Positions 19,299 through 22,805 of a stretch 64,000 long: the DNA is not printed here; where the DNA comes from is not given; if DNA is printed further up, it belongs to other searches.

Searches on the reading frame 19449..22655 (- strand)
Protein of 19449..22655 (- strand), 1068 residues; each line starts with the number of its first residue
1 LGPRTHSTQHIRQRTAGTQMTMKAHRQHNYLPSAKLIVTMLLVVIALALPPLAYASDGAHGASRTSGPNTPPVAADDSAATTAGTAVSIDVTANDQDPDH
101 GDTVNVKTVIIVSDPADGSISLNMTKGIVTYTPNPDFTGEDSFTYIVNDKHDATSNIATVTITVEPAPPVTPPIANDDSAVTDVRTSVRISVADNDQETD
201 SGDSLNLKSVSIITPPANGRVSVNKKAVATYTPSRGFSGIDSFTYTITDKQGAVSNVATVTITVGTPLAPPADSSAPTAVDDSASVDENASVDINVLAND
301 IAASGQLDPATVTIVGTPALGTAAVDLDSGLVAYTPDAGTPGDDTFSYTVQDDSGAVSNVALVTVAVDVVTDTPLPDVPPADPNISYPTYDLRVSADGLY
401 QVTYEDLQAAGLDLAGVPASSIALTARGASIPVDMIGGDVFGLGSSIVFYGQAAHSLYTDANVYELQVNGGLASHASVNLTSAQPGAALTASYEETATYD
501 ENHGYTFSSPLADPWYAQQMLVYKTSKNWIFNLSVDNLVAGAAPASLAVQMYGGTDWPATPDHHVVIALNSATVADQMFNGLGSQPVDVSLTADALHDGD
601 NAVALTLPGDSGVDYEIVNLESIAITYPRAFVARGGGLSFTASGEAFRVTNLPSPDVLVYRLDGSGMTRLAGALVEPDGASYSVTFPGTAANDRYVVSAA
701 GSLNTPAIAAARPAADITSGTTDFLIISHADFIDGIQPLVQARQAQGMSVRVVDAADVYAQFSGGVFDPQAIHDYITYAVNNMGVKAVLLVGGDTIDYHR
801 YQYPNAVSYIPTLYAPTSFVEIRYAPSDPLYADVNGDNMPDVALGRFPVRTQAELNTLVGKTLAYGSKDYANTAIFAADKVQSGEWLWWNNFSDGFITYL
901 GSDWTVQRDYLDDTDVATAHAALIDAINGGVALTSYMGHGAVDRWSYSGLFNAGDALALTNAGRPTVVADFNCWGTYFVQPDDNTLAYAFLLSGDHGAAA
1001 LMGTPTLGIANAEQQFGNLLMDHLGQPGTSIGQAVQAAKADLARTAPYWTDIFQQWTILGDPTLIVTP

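Call 56: search_protein_families(library=pfam, proteins=[window:19449-22655:-], max_evalue=0.0001)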
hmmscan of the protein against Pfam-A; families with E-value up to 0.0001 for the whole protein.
window:19449-22655:- (1068 aa): 4 families
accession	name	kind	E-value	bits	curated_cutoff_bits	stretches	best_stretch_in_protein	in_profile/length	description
PF01364.23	Peptidase_C25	-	1.6e-67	228.8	23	1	724-1064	1-372/374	Peptidase family C25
PF17963.7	Big_9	-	5.8e-49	165.3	23.6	3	69-163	1-89/89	Bacterial Ig domain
PF17892.7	Cadherin_5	-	1.3e-24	86.3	26.5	3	69-164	2-97/98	Cadherin-like domain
PF17803.7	Cadherin_4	-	1.4e-19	70.8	25.1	3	67-131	9-71/71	Bacterial cadherin-like domain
